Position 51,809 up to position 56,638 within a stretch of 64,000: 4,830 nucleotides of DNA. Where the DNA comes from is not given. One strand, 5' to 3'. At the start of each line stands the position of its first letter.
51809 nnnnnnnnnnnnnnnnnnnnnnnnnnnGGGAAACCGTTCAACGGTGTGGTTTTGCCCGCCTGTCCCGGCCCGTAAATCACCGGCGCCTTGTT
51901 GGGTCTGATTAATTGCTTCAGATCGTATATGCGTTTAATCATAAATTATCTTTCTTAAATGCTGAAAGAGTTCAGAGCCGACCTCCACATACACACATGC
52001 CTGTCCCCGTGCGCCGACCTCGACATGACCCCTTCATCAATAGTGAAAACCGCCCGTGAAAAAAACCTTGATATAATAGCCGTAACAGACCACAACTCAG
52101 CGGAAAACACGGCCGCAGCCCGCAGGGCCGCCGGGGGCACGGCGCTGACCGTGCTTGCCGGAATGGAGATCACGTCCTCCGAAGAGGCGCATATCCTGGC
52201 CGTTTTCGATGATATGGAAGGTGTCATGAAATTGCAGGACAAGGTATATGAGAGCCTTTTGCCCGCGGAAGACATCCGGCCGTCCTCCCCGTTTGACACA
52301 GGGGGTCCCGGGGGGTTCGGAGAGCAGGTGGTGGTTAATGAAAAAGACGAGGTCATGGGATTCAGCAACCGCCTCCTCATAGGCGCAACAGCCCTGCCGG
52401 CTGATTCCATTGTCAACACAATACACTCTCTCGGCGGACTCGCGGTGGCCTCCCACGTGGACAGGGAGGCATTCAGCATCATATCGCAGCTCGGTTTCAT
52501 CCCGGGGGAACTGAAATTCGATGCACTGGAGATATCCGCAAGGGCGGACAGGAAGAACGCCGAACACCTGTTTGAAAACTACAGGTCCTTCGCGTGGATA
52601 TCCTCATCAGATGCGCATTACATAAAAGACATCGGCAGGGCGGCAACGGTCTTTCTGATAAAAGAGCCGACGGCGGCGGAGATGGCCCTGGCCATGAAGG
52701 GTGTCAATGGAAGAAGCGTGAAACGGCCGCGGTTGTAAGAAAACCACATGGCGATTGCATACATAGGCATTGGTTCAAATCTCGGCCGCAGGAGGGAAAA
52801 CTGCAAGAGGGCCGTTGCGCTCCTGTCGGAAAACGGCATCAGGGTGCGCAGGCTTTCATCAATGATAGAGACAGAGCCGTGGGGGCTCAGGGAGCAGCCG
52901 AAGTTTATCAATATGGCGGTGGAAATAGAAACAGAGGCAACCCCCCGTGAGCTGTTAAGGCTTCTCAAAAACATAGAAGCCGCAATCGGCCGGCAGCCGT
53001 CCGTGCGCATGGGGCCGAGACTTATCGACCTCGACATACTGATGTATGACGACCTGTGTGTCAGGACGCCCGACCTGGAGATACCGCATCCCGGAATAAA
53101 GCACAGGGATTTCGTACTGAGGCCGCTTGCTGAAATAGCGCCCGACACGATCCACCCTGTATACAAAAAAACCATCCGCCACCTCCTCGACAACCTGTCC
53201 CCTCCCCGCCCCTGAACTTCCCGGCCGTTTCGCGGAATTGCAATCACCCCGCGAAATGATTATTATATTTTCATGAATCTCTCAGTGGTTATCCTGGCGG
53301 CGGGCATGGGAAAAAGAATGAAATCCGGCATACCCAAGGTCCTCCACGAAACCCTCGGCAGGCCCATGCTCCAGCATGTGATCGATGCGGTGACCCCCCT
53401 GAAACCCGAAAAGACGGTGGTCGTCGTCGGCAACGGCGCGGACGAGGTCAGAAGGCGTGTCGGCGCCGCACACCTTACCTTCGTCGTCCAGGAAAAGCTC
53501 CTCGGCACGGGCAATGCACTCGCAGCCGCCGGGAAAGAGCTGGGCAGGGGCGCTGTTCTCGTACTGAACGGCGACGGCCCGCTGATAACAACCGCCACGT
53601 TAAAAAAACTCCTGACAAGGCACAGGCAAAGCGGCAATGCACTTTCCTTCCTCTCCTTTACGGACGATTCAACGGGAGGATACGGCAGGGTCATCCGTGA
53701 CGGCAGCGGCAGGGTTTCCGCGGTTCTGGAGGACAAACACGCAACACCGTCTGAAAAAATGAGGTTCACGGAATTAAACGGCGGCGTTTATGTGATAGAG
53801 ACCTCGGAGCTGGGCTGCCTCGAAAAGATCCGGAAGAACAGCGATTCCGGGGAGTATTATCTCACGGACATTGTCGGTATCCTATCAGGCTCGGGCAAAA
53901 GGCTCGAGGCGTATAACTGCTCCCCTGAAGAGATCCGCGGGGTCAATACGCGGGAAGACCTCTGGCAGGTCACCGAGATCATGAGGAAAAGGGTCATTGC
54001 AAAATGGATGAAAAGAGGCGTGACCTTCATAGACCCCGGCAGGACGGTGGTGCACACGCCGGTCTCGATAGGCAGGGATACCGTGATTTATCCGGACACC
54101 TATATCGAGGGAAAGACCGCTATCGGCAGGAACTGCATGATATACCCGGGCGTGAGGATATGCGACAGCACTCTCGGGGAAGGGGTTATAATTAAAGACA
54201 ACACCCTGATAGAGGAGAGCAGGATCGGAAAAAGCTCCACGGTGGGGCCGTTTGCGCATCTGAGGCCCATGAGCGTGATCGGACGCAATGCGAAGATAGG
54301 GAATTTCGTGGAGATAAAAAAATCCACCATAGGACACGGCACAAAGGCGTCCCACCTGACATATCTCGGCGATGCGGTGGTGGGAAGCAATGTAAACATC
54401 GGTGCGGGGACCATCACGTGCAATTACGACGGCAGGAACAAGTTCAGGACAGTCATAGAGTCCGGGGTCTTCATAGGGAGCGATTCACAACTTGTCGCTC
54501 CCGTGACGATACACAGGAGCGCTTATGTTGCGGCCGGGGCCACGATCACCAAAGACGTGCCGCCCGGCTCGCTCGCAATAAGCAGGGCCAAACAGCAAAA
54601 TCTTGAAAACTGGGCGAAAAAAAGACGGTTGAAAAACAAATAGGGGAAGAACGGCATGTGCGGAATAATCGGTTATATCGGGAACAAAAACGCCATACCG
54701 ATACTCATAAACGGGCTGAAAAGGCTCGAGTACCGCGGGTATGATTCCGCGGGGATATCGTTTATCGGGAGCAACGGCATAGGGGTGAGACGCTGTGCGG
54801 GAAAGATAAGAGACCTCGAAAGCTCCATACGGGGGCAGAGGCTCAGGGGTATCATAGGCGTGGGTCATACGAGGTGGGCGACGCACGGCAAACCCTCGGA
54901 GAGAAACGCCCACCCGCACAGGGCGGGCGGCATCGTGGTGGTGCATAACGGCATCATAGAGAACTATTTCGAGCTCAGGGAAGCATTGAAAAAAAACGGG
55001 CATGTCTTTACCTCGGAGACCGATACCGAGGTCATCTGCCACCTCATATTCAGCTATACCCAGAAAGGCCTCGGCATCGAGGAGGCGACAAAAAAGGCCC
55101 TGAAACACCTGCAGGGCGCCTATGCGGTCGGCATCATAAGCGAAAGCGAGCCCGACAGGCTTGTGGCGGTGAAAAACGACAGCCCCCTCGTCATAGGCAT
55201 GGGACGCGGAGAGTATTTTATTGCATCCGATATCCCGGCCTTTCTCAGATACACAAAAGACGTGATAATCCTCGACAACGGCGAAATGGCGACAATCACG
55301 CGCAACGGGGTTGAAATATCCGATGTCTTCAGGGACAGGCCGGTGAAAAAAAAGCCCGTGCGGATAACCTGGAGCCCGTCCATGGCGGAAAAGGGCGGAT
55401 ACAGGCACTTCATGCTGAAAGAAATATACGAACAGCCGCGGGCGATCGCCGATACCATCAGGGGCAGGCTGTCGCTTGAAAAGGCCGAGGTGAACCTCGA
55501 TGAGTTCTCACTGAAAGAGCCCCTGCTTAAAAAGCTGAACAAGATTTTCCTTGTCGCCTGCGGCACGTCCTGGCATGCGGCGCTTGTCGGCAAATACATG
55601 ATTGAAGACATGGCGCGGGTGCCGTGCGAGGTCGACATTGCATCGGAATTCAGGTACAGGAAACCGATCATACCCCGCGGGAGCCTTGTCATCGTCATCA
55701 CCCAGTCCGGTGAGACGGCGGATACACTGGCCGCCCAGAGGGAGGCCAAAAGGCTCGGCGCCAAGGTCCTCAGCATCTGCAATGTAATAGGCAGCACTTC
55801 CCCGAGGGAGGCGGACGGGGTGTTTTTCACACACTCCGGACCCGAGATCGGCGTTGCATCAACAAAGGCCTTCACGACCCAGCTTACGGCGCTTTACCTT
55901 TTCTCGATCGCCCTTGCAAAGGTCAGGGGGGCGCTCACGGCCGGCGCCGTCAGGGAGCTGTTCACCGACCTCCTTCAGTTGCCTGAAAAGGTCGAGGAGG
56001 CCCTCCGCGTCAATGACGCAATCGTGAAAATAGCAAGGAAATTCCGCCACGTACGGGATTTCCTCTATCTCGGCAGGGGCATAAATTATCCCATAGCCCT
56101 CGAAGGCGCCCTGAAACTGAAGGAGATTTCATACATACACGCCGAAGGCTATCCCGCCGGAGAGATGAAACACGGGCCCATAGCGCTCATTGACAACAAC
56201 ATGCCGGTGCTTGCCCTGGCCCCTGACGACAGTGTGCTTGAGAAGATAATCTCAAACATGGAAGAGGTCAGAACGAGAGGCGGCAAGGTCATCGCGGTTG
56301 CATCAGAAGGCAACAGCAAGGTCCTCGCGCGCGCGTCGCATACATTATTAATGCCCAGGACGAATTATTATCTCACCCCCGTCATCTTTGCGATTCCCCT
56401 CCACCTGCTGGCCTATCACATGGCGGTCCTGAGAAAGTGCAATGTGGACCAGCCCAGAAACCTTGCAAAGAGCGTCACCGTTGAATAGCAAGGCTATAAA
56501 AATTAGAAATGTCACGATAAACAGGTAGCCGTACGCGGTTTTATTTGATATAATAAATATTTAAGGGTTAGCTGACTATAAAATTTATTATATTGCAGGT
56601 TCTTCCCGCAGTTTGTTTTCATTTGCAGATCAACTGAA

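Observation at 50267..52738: Regulatory cassette: CheY-like regulator, DRTGG, GHKL anti-sigma-like ATPase, DRTGG, PHP phosphoesterase next to NADH dehydrogenase genes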

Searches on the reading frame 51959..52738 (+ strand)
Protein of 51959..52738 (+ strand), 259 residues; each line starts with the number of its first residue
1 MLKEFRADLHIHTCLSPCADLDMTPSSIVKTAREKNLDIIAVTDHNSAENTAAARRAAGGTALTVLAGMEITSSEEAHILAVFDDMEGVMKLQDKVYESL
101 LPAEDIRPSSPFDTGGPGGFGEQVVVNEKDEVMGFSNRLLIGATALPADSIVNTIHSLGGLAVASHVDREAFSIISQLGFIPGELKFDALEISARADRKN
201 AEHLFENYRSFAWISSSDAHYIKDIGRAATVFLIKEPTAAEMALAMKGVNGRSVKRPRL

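Call 3: search_protein_families(library=pfam, proteins=[window:51959-52738:+], max_evalue=0.01)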
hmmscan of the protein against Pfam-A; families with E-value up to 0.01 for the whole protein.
window:51959-52738:+ (259 aa): 2 families
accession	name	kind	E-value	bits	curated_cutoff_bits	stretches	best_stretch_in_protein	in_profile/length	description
PF02811.25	PHP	-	9.7e-09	36.2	26.4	1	8-89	1-85/164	PHP domain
PF13263.12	PHP_C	-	1.9e-05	24.5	21.3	1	212-242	17-47/56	PHP-associated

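Call 7: search_protein_families(library=ncbifam, proteins=[window:51959-52738:+], max_evalue=0.01)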
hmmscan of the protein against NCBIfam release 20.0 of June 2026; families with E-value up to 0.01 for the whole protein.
window:51959-52738:+ (259 aa): 15 families
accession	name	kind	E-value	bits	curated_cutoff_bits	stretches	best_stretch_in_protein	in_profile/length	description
NF045780.1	TrlF_fam_ATP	equivalog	3.7e-18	65.7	350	1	5-109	6-122/944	TrlF family AAA-like ATPase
NF038032.1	CehA_McbA_metalo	domain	1.9e-16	60.4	80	2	6-82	4-77/315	CehA/McbA family metallohydrolase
NF047791.1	RNaseRnm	equivalog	6e-11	42.1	375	1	7-81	3-79/275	RNase RNM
NF041577.1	nside_bi_sphtase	equivalog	2.7e-10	39.9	400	1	6-79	3-73/276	3',5'-nucleoside bisphosphate phosphatase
NF004981.0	PRK06361.1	equivalog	1.5e-06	27.7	117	1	7-79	2-79/217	histidinol phosphate phosphatase domain-containing protein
NF006702.0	PRK09248.1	domain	2.1e-05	24.1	264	1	5-52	3-48/246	PHP domain-containing protein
NF045781.1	Spaf1101_AAA_ATP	equivalog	3.5e-05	22.4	475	1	28-101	97-178/836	Spaf_1101 family AAA-like ATPase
NF042955.1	Ppl_antiphage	equivalog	3.9e-05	21.8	1000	0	149-233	133-219/882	anti-phage protein Ppl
TIGR01405.1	polC_Gram_pos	equivalog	4.5e-05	21.3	1043.45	1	3-78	101-175/1211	DNA polymerase III subunit alpha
NF001688.0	PRK00448.1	equivalog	0.00027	18.6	873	1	4-80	336-411/1445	PolC-type DNA polymerase III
NF041661.1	Cycl_ph_dihydrol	equivalog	0.00064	19.1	500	1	8-73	1-63/259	phosphoribosyl 1,2-cyclic phosphate 1,2-diphosphodiesterase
TIGR00375.1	TIGR00375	hypoth_equivalog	0.0012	18.3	326.6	0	152-252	120-223/374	TIGR00375 family protein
NF004086.0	PRK05588.1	equivalog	0.0016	18.5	321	0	8-46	3-38/255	histidinol phosphate phosphatase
NF004225.0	PRK05672.1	subfamily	0.0035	15.4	939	1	23-96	22-99/1047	error-prone DNA polymerase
TIGR01856.1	hisJ_fam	subfamily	0.0075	16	90.2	0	8-49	2-41/252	histidinol-phosphatase HisJ family protein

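Call 39: search_solved_structures(query=window:51959-52738:+, max_evalue=0.1, show_alignments=2)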
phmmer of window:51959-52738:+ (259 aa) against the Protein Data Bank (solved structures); distinct sequences matched with E-value up to 0.1: 9.
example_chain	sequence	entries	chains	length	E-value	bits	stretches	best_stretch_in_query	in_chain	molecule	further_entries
5zb8_A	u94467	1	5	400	1.6e-06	31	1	177-254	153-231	PfuEndoQ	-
7k31_A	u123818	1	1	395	8.1e-06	28.7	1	178-254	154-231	Endonuclease Q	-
7k30_A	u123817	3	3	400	8.4e-06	28.7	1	177-254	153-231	Endonuclease Q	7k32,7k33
7ug9_A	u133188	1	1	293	2.5e-05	27.1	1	8-81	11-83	5'-3' exoribonuclease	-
3e0f_A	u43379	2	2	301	0.00091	22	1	8-81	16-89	Putative Metal-dependent Phosphoesterase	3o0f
9etk_A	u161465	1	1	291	0.015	18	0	6-73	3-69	Metal-dependent phosphoesterases (PHP family)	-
2yb1_A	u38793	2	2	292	0.023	17.4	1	7-80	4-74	AMIDOHYDROLASE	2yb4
9m7n_A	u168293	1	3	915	0.025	17.3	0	90-138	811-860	Gp16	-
2anu_A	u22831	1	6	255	0.087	15.5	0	145-223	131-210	hypothetical protein TM0559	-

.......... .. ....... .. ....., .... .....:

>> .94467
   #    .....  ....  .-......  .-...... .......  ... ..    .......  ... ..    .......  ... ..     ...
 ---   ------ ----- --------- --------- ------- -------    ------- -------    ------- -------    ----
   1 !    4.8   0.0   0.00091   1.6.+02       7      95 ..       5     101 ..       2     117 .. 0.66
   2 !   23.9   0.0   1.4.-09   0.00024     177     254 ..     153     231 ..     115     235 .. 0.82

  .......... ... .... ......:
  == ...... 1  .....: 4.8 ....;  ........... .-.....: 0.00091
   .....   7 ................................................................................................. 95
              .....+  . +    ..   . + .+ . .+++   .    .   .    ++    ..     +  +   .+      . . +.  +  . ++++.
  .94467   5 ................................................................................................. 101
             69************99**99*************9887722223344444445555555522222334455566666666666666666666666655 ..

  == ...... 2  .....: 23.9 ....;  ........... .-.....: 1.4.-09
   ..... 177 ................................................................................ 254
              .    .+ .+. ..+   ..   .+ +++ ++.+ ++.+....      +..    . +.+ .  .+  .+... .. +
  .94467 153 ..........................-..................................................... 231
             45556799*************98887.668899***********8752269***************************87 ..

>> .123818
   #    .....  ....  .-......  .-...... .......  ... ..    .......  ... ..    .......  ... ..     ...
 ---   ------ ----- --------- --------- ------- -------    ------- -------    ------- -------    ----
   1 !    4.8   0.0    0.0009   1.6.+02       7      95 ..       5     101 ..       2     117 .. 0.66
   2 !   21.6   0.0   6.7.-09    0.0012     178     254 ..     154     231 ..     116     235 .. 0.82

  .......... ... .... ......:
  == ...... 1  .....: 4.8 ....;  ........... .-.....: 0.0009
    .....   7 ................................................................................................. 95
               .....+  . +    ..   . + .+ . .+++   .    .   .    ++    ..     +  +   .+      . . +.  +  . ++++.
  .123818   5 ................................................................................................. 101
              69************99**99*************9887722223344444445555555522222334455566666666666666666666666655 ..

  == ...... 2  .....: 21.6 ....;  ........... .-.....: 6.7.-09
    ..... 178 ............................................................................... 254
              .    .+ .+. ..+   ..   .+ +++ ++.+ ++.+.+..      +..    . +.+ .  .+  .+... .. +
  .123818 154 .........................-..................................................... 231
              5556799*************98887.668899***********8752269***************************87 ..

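Call 83: find_homologous_proteins(query=window:51959-52738:+, max_evalue=0.001)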
Query window:51959-52738:+ (259 aa): 7077 proteins with E <= 0.001 among 8000 candidates; the best 120 are listed.
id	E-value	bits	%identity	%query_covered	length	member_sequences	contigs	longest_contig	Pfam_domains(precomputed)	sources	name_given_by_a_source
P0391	2.2e-164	563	100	100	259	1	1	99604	PF13263.13,PF02811.27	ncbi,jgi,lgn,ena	-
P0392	1.7e-152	524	92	100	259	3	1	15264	PF13263.13,PF02811.27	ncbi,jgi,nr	ncbi:MAG: PHP domain-containing protein [Deferribacteres bacterium]|nr:PHP domain-containing protein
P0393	1.9e-129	448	81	98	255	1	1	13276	PF13263.13,PF02811.27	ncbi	-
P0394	9.3e-104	364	68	98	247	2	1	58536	PF02811.27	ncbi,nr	ncbi:MAG: PHP domain-containing protein [Nitrospirae bacterium]|nr:PHP domain-containing protein [Ni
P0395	4.2e-102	359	66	98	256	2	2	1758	PF13263.13,PF02811.27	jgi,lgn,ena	-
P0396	4.4e-102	359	67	97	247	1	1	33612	PF02811.27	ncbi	-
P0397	1.3e-101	357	66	98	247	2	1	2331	PF02811.27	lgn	-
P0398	1.5e-101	357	65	98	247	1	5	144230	PF02811.27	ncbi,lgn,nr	ncbi:MAG: PHP domain-containing protein [Nitrospirae bacterium]|nr:PHP domain-containing protein [Ni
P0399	6.4e-101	355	62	100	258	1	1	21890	PF02811.27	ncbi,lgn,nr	ncbi:MAG: PHP domain-containing protein [Nitrospirae bacterium]|nr:PHP domain-containing protein [Ni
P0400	7.0e-101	355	65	98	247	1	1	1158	PF13263.13,PF02811.27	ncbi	-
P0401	9.8e-101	354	65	98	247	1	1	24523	PF02811.27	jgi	jgi:PHP family Zn ribbon phosphoesterase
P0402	2.4e-100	353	65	98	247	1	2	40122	PF02811.27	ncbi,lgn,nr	ncbi:MAG: PHP domain-containing protein [Nitrospirae bacterium]|nr:PHP domain-containing protein [Ni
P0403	3.4e-100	352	65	98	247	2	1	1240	PF13263.13,PF02811.27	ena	-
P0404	4.8e-100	352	64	99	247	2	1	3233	PF13263.13,PF02811.27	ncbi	-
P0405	6.2e-100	352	65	98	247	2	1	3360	PF02811.27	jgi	jgi:PHP family Zn ribbon phosphoesterase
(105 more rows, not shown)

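Call 86: search_protein_families(library=padloc, proteins=[window:51959-52738:+], max_evalue=0.01)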
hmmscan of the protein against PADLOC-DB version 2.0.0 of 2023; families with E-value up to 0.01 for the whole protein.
window:51959-52738:+ (259 aa): 3 families
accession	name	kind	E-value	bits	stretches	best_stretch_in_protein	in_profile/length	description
PDLC04680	PDC-M49A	-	1.1e-05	22.2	1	7-93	4-88/674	-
PDLC04678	PDC-M49A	-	0.00015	18.2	1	6-85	4-83/681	-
PDLC02208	Ppl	-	0.0058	12.8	0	5-85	8-102/894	-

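Call 89: predict_structure(alignment_id=A4)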
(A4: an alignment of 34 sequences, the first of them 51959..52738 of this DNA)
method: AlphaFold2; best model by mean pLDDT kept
length: 259 residues; sequences in the alignment: 34
mean_pLDDT: 77.9   pTM: 0.80
mean pLDDT of the five models: 77.9, 77.5, 77.0, 76.4, 48.6
residues with pLDDT >= 90: 115; 70-90: 73; 50-70: 17; < 50: 54
segments of 3 or more residues with pLDDT < 50: 16-19, 104-141, 169-178
pLDDT, mean of each block of 10 residues (from residue 1): 96 62 87 97 84 92 95 85 95 90 48 35 38 37 80 97 77 45 81 78 76 89 91 98 97 76
secondary structure, 60 per line:
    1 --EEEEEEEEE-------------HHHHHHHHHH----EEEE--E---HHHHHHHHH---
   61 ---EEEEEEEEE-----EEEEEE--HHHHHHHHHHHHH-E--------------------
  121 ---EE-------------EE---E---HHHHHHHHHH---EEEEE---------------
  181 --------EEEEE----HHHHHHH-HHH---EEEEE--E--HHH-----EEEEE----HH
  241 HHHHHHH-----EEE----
elements in order: E3-11 H25-34 E39-42 H49-57 E64-72 E78-83 H86-98 H148-157 E161-165 E189-193 H198-204 E212-216 E230-234 H239-247 E253-255

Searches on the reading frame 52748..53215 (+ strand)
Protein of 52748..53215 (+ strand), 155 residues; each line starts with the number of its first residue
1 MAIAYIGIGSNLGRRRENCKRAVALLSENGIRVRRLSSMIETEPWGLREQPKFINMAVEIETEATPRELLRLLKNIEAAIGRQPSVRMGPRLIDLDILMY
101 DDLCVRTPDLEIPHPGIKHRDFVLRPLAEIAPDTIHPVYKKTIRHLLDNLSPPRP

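Call 3: search_protein_families(library=pfam, proteins=[window:52748-53215:+], max_evalue=0.01)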
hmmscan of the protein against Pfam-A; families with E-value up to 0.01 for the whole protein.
window:52748-53215:+ (155 aa): 1 family
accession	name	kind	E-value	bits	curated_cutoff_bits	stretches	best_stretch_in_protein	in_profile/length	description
PF01288.25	HPPK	-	2.6e-40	137.9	25.7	1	5-132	1-116/116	7,8-dihydro-6-hydroxymethylpterin-pyrophosphokinase (HPPK)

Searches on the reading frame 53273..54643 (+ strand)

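Call 3: search_protein_families(library=pfam, proteins=[window:53273-54643:+], max_evalue=0.01)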
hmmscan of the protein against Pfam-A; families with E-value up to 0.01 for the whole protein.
window:53273-54643:+ (456 aa): 11 families
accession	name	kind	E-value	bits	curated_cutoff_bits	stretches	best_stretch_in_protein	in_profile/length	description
PF00132.30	Hexapep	-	3.9e-28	96.4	27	4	264-296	2-34/36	Bacterial transferase hexapeptide (six repeats)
PF12804.13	NTP_transf_3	-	4.4e-21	76.2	27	1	5-128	1-122/160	MobA-like NTP transferase domain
PF25084.1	LbH_EIF2B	-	1.5e-18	67.2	54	2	258-347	16-104/105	EIF2B subunit epsilon LbH domain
PF00483.29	NTP_transferase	-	1.6e-11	44.7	21.2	1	5-214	2-219/245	Nucleotidyl transferase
PF01128.25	IspD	-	1.3e-10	41.9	27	1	4-124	2-125/221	2-C-methyl-D-erythritol 4-phosphate cytidylyltransferase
PF14602.12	Hexapep_2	-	1.1e-05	25.4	27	1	393-427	2-34/34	Hexapeptide repeat of succinyl-transferase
PF02348.25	CTP_transf_3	-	0.00046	20.5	22.6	1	21-123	15-120/217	Cytidylyltransferase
PF24894.1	Hexapep_GlmU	-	0.00073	20.1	23.3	0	283-345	20-80/104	GlmU-like, C-terminal hexapeptide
PF25087.1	GMPPB_C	-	0.0012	18.9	39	1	278-377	7-101/110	GMPPB C-terminal domain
PF25247.1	LbH_GLGC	-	0.0059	17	27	0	294-390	11-107/135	GLGC left-handed parallel beta-helix domain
PF01983.22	CofC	-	0.0076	15.9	22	0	26-117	27-113/217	Guanylyl transferase CofC like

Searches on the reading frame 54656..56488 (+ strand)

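Call 3: search_protein_families(library=pfam, proteins=[window:54656-56488:+], max_evalue=0.01)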
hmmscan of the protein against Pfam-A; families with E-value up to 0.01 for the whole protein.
window:54656-56488:+ (610 aa): 4 families
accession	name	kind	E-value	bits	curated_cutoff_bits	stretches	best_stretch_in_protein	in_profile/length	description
PF01380.27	SIS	-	1.2e-56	190.5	25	2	291-418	2-130/131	SIS domain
PF13522.11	GATase_6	-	3.6e-23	82.4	27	1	67-191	12-129/130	Glutamine amidotransferase domain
PF13537.11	GATase_7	-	1.8e-16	60.7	25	1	86-197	14-122/123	Glutamine amidotransferase domain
PF13230.11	GATase_4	-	0.0043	16.4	23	1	58-138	64-145/272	Glutamine amidotransferases class-II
